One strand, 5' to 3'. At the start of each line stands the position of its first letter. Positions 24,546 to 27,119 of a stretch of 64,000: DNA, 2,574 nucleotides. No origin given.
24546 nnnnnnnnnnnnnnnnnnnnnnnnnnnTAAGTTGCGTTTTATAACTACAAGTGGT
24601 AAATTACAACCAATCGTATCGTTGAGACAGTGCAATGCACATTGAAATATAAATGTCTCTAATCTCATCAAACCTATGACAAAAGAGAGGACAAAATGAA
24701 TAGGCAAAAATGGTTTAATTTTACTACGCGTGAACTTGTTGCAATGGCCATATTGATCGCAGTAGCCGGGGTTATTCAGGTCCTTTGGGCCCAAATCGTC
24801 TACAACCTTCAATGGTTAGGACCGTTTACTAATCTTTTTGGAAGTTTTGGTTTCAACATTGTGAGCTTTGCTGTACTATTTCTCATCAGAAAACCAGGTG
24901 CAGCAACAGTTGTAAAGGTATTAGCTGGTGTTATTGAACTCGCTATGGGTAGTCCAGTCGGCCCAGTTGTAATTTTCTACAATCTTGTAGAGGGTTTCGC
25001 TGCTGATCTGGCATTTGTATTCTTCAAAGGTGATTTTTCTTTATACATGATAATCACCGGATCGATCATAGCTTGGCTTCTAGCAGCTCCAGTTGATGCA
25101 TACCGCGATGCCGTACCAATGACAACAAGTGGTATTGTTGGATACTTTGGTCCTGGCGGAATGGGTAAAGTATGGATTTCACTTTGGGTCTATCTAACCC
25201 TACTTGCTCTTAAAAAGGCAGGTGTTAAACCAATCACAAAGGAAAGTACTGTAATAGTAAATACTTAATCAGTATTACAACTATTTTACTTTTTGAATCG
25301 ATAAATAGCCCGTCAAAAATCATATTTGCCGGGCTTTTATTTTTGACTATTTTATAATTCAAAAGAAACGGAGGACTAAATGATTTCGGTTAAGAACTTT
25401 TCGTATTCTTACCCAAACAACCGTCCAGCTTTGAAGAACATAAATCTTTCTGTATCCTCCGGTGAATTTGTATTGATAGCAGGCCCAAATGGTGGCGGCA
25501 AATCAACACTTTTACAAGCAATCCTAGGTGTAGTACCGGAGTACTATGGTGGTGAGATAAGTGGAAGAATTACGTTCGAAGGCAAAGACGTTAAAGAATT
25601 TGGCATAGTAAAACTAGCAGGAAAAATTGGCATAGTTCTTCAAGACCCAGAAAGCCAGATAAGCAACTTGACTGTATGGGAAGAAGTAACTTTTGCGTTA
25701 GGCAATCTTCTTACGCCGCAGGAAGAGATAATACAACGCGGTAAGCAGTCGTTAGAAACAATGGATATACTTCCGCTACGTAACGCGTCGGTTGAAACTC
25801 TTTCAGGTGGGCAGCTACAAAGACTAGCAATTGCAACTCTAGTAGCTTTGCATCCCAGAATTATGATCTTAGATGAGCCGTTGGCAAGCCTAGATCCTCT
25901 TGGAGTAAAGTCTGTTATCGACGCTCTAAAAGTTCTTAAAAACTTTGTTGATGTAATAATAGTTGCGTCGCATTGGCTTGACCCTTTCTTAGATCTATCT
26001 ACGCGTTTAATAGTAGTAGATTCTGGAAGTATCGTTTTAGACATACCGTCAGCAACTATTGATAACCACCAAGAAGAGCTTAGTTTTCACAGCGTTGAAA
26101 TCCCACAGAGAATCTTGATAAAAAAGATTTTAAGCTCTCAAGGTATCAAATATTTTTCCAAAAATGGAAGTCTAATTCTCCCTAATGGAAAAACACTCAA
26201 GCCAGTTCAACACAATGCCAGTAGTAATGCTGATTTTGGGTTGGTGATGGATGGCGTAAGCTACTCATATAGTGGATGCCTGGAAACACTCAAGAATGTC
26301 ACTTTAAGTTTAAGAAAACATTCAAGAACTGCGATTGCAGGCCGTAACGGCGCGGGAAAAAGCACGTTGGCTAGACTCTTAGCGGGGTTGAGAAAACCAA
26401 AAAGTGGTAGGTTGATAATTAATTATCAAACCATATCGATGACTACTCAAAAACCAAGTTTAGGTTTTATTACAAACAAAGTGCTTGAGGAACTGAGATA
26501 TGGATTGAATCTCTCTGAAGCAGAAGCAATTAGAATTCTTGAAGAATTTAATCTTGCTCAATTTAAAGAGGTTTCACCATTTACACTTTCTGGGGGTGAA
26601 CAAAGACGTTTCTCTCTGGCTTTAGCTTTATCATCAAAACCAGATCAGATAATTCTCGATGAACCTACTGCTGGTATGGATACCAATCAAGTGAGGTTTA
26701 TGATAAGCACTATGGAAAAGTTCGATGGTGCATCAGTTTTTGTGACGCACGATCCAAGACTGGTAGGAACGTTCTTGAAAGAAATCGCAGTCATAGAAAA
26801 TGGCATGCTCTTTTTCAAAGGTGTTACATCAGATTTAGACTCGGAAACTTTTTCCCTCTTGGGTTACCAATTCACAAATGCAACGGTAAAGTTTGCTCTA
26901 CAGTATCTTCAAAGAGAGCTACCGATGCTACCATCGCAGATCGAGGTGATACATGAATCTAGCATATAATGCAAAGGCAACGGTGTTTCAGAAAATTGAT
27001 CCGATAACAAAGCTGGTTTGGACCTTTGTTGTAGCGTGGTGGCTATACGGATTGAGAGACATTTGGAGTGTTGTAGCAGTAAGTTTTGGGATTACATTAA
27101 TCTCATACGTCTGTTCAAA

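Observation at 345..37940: Over-represented 15-nt motif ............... found seven times exactly, mostly intergenic and in both orientations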

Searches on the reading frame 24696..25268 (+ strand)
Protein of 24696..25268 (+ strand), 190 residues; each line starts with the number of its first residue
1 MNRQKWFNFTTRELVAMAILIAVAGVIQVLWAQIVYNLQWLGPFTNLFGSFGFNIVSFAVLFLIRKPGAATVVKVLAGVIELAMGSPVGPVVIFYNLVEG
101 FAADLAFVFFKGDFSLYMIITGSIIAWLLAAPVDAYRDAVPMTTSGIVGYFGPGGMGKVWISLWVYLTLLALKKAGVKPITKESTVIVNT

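Call 31: search_protein_families(library=pfam, proteins=[window:24696-25268:+], max_evalue=0.01)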
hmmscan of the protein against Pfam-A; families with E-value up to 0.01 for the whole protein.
window:24696-25268:+ (190 aa): 2 families
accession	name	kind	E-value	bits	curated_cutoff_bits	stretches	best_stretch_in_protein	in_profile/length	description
PF09819.14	ABC_cobalt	-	5.1e-15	56.2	25.2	1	13-124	2-116/121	ABC-type cobalt transport system, permease component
PF09605.15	Trep_Strep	-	0.002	18.6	28.7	1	11-107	1-95/185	Hypothetical bacterial integral membrane protein (Trep_Strep)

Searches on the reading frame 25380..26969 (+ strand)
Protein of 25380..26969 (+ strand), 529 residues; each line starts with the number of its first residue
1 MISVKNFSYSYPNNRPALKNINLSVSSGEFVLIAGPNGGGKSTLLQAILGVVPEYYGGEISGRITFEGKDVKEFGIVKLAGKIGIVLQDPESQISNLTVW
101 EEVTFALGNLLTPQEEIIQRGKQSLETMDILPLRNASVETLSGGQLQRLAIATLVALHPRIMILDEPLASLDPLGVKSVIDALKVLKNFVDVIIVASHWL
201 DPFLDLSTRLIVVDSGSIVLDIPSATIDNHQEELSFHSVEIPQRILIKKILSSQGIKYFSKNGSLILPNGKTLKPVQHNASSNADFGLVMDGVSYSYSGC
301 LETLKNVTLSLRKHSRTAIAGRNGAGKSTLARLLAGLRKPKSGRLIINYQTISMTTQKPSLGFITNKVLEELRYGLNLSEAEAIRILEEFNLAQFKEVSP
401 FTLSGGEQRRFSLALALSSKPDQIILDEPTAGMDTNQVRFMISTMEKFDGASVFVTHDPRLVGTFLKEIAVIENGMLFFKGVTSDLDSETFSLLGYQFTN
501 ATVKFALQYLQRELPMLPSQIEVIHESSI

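Call 11: search_protein_families(library=pfam, proteins=[window:25380-26969:+])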
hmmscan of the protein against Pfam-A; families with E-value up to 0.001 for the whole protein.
window:25380-26969:+ (529 aa): 17 families
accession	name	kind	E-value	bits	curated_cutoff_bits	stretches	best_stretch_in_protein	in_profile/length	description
PF00005.33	ABC_tran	-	1.5e-56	191.3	25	2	18-169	1-137/137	ABC transporter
PF13304.12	AAA_21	-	1.2e-17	65.3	27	0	31-49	2-20/304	AAA domain, putative AbiEii toxin, Type IV TA system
PF02463.25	SMC_N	-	3e-14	53.4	40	1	28-196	24-196/220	RecF/RecN/SMC N terminal domain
PF13476.12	AAA_23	-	7.1e-10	40.3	27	1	19-49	13-40/201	AAA domain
PF13555.12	AAA_29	-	1.1e-09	38.3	27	1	26-51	20-45/61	P-loop containing region of AAA domain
PF13175.12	AAA_15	-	4.3e-06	27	32.1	0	304-390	14-83/374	AAA ATPase domain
PF13401.12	AAA_22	-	5.4e-06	27.2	27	0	28-166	5-92/130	AAA domain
PF03193.22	RsgA_GTPase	-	9.6e-06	26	30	0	303-338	96-130/174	RsgA GTPase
PF13514.12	AAA_27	-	1e-05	25.6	22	0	20-49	18-47/206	AAA domain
PF13558.12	SbcC_Walker_B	-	1.2e-05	25.9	27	0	417-446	50-89/90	SbcC/RAD50-like, Walker B motif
PF13191.12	AAA_16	-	4.8e-05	24.4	32.6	0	25-50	19-46/167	AAA ATPase domain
PF20720.3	nSTAND3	-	8.4e-05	22.8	27.2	0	308-335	11-38/155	Novel STAND NTPase 3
PF13481.12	AAA_25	-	0.00012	22.3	27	0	25-46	30-51/195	AAA domain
PF01926.29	MMR_HSR1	-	0.00017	22.1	21.9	0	317-364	2-41/113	50S ribosome-binding GTPase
PF20703.3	nSTAND1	-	0.0003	21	27.1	0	25-56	30-59/379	Novel STAND NTPase 1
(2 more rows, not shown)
